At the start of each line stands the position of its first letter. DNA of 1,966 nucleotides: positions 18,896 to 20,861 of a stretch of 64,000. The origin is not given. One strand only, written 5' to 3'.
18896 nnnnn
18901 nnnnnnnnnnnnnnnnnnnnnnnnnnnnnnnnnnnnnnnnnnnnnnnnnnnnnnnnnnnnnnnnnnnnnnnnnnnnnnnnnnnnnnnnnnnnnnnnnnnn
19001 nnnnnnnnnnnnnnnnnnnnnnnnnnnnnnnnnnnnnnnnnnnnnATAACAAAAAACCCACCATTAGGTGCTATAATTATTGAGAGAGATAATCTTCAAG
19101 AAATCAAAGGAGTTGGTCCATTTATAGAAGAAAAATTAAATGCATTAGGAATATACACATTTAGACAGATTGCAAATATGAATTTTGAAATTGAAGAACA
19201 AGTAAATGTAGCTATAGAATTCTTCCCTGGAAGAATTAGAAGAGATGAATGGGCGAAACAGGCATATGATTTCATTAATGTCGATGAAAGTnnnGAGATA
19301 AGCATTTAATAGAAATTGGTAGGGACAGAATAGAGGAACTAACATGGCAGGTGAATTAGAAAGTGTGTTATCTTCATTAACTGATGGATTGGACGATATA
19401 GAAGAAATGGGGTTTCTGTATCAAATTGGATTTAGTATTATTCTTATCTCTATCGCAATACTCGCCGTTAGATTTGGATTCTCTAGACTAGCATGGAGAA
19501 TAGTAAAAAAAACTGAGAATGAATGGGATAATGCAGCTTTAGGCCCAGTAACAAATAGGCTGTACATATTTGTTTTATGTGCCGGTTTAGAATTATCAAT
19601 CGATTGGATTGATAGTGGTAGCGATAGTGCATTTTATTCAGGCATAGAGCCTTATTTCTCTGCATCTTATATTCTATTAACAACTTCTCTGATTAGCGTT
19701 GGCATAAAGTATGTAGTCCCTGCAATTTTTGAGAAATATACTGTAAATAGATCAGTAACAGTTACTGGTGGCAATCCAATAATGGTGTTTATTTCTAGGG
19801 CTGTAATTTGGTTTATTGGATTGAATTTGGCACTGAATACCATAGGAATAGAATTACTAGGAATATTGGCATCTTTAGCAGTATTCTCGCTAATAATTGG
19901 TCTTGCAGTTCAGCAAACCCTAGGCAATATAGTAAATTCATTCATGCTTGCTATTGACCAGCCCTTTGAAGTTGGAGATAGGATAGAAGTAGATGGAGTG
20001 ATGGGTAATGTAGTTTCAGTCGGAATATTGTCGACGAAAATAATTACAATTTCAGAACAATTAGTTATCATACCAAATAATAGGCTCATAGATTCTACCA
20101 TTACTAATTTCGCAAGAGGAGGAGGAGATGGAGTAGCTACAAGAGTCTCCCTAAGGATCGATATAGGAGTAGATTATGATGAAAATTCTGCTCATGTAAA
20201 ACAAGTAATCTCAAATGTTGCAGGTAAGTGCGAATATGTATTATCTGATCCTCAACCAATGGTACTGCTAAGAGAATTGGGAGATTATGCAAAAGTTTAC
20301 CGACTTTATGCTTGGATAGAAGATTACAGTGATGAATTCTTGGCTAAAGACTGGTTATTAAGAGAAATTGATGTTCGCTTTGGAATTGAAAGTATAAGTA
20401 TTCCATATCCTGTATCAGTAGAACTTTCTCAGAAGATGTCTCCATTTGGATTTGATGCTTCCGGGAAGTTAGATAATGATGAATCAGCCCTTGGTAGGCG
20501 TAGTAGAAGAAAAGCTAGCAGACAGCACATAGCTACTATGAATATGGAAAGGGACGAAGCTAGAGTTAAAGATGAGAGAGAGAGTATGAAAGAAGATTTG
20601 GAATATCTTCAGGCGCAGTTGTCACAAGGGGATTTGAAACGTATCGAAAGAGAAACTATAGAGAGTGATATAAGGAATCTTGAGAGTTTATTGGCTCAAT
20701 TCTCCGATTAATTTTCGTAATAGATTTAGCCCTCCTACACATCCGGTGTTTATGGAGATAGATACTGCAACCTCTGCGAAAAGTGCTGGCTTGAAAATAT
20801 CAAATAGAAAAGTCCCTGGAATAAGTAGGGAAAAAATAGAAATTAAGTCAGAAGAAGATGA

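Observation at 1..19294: Giant surface protein and the adjacent coiled-coil protein end in the same cytoplasmic module, suggesting a paired surface-to-cytoplasm assembly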

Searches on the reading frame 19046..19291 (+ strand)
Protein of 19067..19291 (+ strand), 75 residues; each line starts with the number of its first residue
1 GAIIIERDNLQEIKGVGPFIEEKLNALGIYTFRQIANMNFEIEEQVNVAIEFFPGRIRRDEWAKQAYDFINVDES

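Call 8: search_protein_families(library=pfam, proteins=[window:19067-19291:+], max_evalue=10)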
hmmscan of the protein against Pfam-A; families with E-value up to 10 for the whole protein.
seq(75 aa): 5 families
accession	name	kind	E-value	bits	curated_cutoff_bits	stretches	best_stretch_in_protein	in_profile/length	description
PF11731.14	Cdd1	-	0.0025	18.4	25.5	1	8-39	6-37/86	Pathogenicity locus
PF14520.12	HHH_5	-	0.0037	18.1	27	1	9-39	3-33/57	Helix-hairpin-helix domain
PF11798.14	IMS_HHH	-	0.026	15.2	24.4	1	9-29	12-32/32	IMS family HHH motif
PF10391.15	DNA_pol_lambd_f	-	0.16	12.2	29.8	1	10-53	3-47/51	Fingers domain of DNA polymerase lambda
PF21999.2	IMS_HHH_1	-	0.25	12.3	27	1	15-39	5-29/53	DNA polymerase-iota, thumb domain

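Call 9: search_protein_families(library=ncbifam, proteins=[window:19067-19291:+], max_evalue=10)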
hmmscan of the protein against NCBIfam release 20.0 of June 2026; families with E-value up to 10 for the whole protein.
seq(75 aa): 13 families
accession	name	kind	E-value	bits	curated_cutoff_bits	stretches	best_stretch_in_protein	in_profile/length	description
NF009040.0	PRK12373.1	equivalog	2.1e-16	60.7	514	1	7-72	322-386/400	NADH-quinone oxidoreductase subunit E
NF008966.0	PRK12311.1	equivalog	7.3e-12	45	526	1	7-71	268-331/334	30S ribosomal protein S2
NF008915.0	PRK12278.1-1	equivalog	2.2e-10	40.9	281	1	8-70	153-214/216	50S ribosomal protein L21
NF008916.0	PRK12278.1-4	equivalog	2.5e-10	40.6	193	1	7-68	159-220/223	50S ribosomal protein L21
NF045508.1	PhasinPhaH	equivalog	2.9e-06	27.6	250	1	5-70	168-232/234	phasin PhaH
NF002882.0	PRK03348.1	equivalog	0.0011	17.9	389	1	9-39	181-211/461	DNA polymerase IV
NF002955.0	PRK03609.1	subfamily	0.0017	17.3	431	1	10-51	181-223/422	translesion error-prone DNA polymerase V subunit UmuC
NF002292.0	PRK01216.1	equivalog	0.0038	16.3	339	1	6-47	176-218/351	DNA polymerase IV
NF003301.0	PRK04301.1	equivalog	0.012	14.8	259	1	6-39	3-36/316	DNA repair and recombination protein RadA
NF002677.0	PRK02406.1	equivalog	0.016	14.3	256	1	7-39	179-211/357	DNA polymerase IV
TIGR02236.1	recomb_radA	equivalog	0.061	12.7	361.15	1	9-44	1-37/311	DNA repair and recombination protein RadA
NF008165.0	PRK10917.1-3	equivalog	0.1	11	711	1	7-36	7-36/692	ATP-dependent DNA helicase RecG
TIGR03491.1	TIGR03491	subfamily_domain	0.15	11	97.45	1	5-45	209-249/462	TM0106 family RecB-like putative nuclease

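Call 11: search_solved_structures(query=window:19067-19291:+, max_evalue=10, show_alignments=3)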
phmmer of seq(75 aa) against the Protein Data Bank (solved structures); distinct sequences matched with E-value up to 10: 11.
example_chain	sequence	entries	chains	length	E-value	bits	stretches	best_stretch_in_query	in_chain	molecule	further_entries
8yy9_O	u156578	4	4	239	3.1e-10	43.2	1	7-66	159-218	Reaction center protein O chain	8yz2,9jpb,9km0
9wqv_a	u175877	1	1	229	1.1e-09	41.5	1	8-66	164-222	NADH:ubiquinone oxidoreductase 41 kd complex i subunit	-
4f4w_A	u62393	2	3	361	0.0083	19.7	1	9-62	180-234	DNA polymerase IV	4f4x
4f4y_A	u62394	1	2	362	0.019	18.6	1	9-62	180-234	DNA polymerase IV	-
4f50_A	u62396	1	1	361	0.031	17.9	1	9-46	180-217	DNA polymerase IV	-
1k1q_A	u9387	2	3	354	0.056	17.1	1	9-46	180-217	DBH protein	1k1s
4nlg_A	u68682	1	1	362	0.057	17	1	9-46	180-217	DNA polymerase IV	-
3bq0_A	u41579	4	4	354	0.058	17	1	9-46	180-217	DNA polymerase IV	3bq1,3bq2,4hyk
1im4_A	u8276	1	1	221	0.16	15.7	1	9-41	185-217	DBH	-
5t57_A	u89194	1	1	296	0.98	13.1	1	19-67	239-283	Semialdehyde dehydrogenase NAD-binding protein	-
1gm5_A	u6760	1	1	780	1.2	12.8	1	9-37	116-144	RECG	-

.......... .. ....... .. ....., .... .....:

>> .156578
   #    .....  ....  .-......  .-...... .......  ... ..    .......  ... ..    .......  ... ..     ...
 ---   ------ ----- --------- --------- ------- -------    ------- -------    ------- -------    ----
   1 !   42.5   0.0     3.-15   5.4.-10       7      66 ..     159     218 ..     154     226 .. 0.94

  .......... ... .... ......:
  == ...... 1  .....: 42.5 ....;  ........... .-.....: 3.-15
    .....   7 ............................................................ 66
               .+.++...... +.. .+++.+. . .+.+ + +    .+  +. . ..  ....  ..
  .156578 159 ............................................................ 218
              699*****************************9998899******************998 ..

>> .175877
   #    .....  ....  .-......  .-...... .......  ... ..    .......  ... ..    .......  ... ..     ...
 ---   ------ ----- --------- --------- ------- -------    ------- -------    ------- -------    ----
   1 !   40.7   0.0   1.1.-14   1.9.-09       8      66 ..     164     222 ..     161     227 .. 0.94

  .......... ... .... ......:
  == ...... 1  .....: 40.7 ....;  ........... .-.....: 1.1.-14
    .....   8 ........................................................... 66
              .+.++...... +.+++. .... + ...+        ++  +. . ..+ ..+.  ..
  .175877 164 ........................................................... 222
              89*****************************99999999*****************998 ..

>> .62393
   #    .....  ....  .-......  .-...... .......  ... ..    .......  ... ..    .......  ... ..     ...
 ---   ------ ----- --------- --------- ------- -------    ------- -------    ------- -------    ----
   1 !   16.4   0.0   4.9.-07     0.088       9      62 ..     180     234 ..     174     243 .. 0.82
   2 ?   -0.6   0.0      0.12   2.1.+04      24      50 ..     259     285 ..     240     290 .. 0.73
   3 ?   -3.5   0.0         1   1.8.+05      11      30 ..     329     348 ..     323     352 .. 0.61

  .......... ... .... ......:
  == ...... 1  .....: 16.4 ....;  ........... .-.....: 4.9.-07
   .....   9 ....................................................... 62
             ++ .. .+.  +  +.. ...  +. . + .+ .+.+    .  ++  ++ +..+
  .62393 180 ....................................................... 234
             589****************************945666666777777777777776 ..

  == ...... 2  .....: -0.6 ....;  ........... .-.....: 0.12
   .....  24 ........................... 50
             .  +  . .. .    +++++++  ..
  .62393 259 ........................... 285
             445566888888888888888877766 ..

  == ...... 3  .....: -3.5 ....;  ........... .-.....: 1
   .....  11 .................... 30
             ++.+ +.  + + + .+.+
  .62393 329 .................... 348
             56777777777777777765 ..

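Call 57: search_solved_structures(query=A4, max_evalue=1, show_alignments=0)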
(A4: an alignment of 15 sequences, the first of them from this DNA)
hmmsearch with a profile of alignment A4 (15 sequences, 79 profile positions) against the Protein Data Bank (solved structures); distinct sequences matched with E-value up to 1: 58.
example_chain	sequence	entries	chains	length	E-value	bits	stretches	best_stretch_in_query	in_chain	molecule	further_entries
8yy9_O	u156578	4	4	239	1.7e-17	66.5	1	6-77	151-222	Reaction center protein O chain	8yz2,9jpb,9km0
9wqv_a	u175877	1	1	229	2.6e-17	65.8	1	13-78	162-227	NADH:ubiquinone oxidoreductase 41 kd complex i subunit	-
4f4w_A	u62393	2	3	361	0.012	18.8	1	16-50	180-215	DNA polymerase IV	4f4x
1im4_A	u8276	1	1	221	0.014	18.6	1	16-43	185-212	DBH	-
4f4y_A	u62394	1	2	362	0.014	18.6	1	16-50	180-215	DNA polymerase IV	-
4f50_A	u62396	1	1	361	0.015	18.6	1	16-49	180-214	DNA polymerase IV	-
1k1q_A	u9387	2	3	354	0.016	18.5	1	16-49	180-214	DBH protein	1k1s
3bq0_A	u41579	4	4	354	0.016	18.5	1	16-49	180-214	DNA polymerase IV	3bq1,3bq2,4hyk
4nlg_A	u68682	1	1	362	0.017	18.4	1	16-49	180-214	DNA polymerase IV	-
6ib8_C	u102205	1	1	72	0.029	17.6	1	11-43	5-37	Transcription termination/antitermination protein NusA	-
2jzb_B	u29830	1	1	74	0.033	17.5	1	11-44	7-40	Transcription elongation protein nusA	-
1wcn_A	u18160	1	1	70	0.036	17.3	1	12-43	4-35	TRANSCRIPTION ELONGATION PROTEIN NUSA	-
5e62_B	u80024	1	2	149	0.073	16.4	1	39-70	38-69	Hemagglutinin-esterase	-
5t57_A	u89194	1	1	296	0.076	16.3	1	30-71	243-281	Semialdehyde dehydrogenase NAD-binding protein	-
5e5w_B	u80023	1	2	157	0.08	16.2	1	39-70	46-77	Hemagglutinin-esterase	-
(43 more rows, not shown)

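Call 63: search_protein_representatives(alignment_id=A4)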
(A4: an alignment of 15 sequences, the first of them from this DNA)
Query: 15 sequences, 79 profile positions. Proteins with E-value up to 0.001 (for the whole library): 14381; up to 1e-10: 6373; up to 1e-30: 565. The best 150 are listed.
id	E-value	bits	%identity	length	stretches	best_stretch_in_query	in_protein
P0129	1.1e-292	961.2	-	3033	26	13-78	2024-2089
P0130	1.5e-262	864.6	-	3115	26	14-77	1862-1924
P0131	4.1e-216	715.7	-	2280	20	8-77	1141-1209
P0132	1.5e-137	464.0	-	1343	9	6-77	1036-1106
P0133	1.8e-136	460.6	-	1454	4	1-77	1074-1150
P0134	4.8e-116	395.1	-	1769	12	9-77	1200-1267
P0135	1.3e-112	384.1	-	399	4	1-78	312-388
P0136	2.9e-111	379.8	-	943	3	1-78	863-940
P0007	2.5e-109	373.6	-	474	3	1-78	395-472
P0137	8.8e-105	359.0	-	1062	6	13-77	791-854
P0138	3.4e-100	344.3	-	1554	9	11-78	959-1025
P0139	8.4e-95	327.0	-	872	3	1-77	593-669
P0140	2.1e-93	322.5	-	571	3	6-78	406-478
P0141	4.1e-91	315.2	-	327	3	6-78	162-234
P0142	4.7e-91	315.0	-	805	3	5-78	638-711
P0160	7.4e-74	259.9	-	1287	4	11-77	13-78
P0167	2.5e-72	255.0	-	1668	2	1-77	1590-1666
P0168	3.0e-72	254.7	-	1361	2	1-78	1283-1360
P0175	9.0e-71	250.0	-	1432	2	1-78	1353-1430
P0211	3.5e-57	206.5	-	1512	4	14-77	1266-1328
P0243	3.8e-51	187.1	-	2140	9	3-78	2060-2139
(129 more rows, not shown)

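Call 65: search_protein_families(library=pfam, proteins=[P0129, P0133, P0160, P0211, P0243], max_evalue=0.0001)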
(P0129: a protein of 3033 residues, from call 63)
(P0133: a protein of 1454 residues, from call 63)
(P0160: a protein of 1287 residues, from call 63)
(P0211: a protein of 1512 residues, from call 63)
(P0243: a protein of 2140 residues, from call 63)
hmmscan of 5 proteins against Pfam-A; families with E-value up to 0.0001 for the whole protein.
P0129 (3033 aa): 7 families
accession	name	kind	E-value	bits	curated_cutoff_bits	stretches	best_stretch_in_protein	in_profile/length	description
PF14520.12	HHH_5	-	9e-33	113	27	0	2739-2768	2-31/57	Helix-hairpin-helix domain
PF11731.14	Cdd1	-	6.8e-32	110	25.5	0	2738-2767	5-34/86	Pathogenicity locus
PF11798.14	IMS_HHH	-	4.2e-22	77.4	24.4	0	2740-2760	12-32/32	IMS family HHH motif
PF00633.29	HHH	-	5.4e-14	51.6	24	0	2738-2753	10-25/30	Helix-hairpin-helix motif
PF02961.22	SAM_BAF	-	7.2e-13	49.3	25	0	100-125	17-42/88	Barrier to autointegration factor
PF00570.28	HRDC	-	1.4e-09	38.2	23.8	0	1899-1928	29-58/68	HRDC domain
PF14716.13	HHH_8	-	4.8e-06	27.3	30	0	2738-2756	47-65/73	Helix-hairpin-helix domain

P0133 (1454 aa): 9 families
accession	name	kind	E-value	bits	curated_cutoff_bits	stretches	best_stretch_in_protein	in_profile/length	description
PF14520.12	HHH_5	-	9.6e-13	48.8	27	0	1186-1219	2-35/57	Helix-hairpin-helix domain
PF11731.14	Cdd1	-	3.8e-11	43.5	25.5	0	1386-1417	6-37/86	Pathogenicity locus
PF24423.1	OVT1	-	6.7e-10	39.7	30.9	0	895-975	3-79/100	Major antigen, helical domain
PF10473.14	CENP-F_leu_zip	-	8.1e-09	36.1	34.5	0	990-1072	43-125/140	Leucine-rich repeats of kinetochore protein Cenp-F/LEK1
PF11798.14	IMS_HHH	-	2.2e-06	28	24.4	0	1388-1407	13-32/32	IMS family HHH motif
PF00038.26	Filament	-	8.1e-06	26.1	40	0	628-951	21-282/313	Intermediate filament protein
PF07889.17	DUF1664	-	1.5e-05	25.5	34.6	0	136-224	32-119/124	Protein of unknown function (DUF1664)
PF14662.11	KASH_CCD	-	6.7e-05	23.4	43.3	1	567-744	13-189/191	Coiled-coil region of CCDC155 or KASH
PF08614.16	ATG16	-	8.5e-05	23.3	33.7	0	73-249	9-177/200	Autophagy protein 16 (ATG16)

P0160 (1287 aa): 11 families
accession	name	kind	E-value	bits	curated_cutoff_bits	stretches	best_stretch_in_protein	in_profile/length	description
PF14520.12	HHH_5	-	3.1e-21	76.1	27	0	94-127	2-35/57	Helix-hairpin-helix domain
PF11731.14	Cdd1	-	2.7e-13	50.4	25.5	0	14-46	3-35/86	Pathogenicity locus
PF11798.14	IMS_HHH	-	5.8e-12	45.5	24.4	0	95-115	12-32/32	IMS family HHH motif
PF00633.29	HHH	-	4.4e-11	42.5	24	0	257-276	7-26/30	Helix-hairpin-helix motif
PF10391.15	DNA_pol_lambd_f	-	1e-10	41.7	29.8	0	263-289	3-29/51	Fingers domain of DNA polymerase lambda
PF14716.13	HHH_8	-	1.9e-10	41.4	30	0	15-34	46-65/73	Helix-hairpin-helix domain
PF02961.22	SAM_BAF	-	7.1e-09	36.5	25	0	180-206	19-45/88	Barrier to autointegration factor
PF00416.27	Ribosomal_S13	-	8.1e-07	29.9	31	0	19-76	17-75/128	Ribosomal protein S13/S18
PF12826.13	HHH_2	-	9.7e-07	29.3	27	0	2-33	20-51/64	Helix-hairpin-helix motif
PF00570.28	HRDC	-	8.9e-06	26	23.8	0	11-32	38-59/68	HRDC domain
PF21999.2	IMS_HHH_1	-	3.2e-05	24.7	27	0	24-52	5-33/53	DNA polymerase-iota, thumb domain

P0211 (1512 aa): 7 families
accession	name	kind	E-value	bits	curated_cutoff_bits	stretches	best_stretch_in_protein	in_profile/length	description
PF00563.25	EAL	-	2.9e-66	223.6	31.3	1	713-950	2-236/236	EAL domain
PF00990.26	GGDEF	-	1.7e-40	138.8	23.8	1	535-692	1-160/161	Diguanylate cyclase, GGDEF domain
PF08447.18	PAS_3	-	1.5e-14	54.4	25.6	1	430-517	3-88/89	PAS fold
PF14520.12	HHH_5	-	3.1e-13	50.4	27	1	1450-1488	2-40/57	Helix-hairpin-helix domain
PF11731.14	Cdd1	-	3.3e-11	43.7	25.5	0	1352-1384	8-40/86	Pathogenicity locus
PF00416.27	Ribosomal_S13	-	3.7e-10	40.7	31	0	1133-1196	19-83/128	Ribosomal protein S13/S18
PF10391.15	DNA_pol_lambd_f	-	1.4e-06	28.5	29.8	0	1355-1393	6-43/51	Fingers domain of DNA polymerase lambda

P0243 (2140 aa): 0 families

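Call 91: find_encoding_contigs(protein=P0168, flank=10000, max_places=3)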
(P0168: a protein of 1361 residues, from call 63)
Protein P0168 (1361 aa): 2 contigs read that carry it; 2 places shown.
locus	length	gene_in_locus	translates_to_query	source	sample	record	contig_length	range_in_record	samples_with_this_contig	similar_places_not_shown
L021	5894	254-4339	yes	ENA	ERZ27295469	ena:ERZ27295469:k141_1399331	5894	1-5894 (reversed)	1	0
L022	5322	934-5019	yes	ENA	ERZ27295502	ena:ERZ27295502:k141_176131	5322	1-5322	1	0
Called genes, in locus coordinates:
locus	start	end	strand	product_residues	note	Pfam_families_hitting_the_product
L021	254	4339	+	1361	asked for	PF13540:RCC1_2, PF25390:WD40_RLD, PF00415:RCC1, PF13540:RCC1_2, PF18884:TSP3_bac (faint), PF05345:He_PIG (weak), PF11731:Cdd1 (faint), PF14520:HHH_5 (faint)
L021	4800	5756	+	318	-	-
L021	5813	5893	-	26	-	?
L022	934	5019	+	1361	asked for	PF13540:RCC1_2, PF25390:WD40_RLD, PF00415:RCC1, PF13540:RCC1_2, PF18884:TSP3_bac (faint), PF05345:He_PIG (weak), PF11731:Cdd1 (faint), PF14520:HHH_5 (faint)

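Call 92: find_encoding_contigs(protein=P0167, flank=10000, max_places=3)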
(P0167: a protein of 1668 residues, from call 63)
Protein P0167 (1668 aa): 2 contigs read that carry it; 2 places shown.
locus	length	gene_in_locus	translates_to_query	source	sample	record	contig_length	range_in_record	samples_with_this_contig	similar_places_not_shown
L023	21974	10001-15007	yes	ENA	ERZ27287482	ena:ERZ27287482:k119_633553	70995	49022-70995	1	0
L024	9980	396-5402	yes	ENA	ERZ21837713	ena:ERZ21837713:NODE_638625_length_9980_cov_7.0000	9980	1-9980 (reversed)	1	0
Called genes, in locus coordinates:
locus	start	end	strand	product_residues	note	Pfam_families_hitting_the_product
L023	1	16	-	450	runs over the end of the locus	PF01979:Amidohydro_1, PF07969:Amidohydro_3 (weak)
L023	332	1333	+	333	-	PF14520:HHH_5, PF00154:RecA_N, PF13481:AAA_25, PF06745:ATPase, PF08423:Rad51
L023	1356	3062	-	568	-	PF01432:Peptidase_M3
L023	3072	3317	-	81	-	-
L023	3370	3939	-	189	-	-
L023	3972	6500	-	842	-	PF00270:DEAD, PF04851:ResIII, PF00271:Helicase_C, PF20470:HTH_61, PF21280:Helicase_dom4_arc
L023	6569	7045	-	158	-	-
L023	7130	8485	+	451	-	PF24827:AstE_AspA_cat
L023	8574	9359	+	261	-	-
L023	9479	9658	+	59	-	-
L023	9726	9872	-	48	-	PF13783:DUF4177 (weak)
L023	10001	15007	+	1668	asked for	PF05345:He_PIG (weak), PF14520:HHH_5 (faint), PF11731:Cdd1 (faint)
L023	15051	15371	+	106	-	-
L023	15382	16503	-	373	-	PF00248:Aldo_ket_red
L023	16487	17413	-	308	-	PF10340:Say1_Mug180, PF20434:BD-FAE, PF07859:Abhydrolase_3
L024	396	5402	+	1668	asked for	PF05345:He_PIG (weak), PF14520:HHH_5 (faint), PF11731:Cdd1 (faint)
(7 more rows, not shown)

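Call 93: find_encoding_contigs(protein=P0175, flank=10000, max_places=3)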
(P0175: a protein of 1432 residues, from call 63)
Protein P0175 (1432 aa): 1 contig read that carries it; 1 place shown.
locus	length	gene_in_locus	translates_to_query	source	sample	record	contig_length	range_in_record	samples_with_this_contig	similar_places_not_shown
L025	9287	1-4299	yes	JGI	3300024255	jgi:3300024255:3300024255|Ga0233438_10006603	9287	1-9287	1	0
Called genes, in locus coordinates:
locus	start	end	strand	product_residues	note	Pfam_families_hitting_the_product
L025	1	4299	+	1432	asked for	PF05345:He_PIG, PF18884:TSP3_bac (faint), PF10391:DNA_pol_lambd_f (faint), PF11731:Cdd1 (faint)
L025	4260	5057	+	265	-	PF04967:HTH_10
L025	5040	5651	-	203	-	-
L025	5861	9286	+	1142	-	?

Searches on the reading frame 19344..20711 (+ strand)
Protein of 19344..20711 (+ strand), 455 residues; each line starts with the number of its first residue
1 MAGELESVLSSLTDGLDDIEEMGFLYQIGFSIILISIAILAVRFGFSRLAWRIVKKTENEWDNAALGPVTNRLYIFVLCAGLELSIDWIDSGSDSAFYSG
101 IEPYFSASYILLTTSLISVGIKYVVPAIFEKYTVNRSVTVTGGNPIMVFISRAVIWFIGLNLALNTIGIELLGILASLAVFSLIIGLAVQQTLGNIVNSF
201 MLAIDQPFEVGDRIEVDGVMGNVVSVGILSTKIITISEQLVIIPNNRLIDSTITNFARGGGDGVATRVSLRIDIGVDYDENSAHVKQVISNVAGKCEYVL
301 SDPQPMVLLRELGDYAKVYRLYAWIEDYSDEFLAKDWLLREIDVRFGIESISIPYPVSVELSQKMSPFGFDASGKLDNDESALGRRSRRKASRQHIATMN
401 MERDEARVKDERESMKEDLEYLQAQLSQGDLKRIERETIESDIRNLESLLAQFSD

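Call 12: search_protein_families(library=pfam, proteins=[window:19344-20711:+], max_evalue=0.001)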
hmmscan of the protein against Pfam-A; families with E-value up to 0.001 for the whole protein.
window:19344-20711:+ (455 aa): 2 families
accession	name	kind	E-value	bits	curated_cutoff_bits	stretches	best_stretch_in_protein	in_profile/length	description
PF00924.24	MS_channel_2nd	-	4e-18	65.7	20.2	1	192-258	2-68/68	Mechanosensitive ion channel, beta-domain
PF21082.3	MS_channel_3rd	-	6.3e-10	39.8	21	1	271-352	2-87/88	Mechanosensitive ion channel MscS, C-terminal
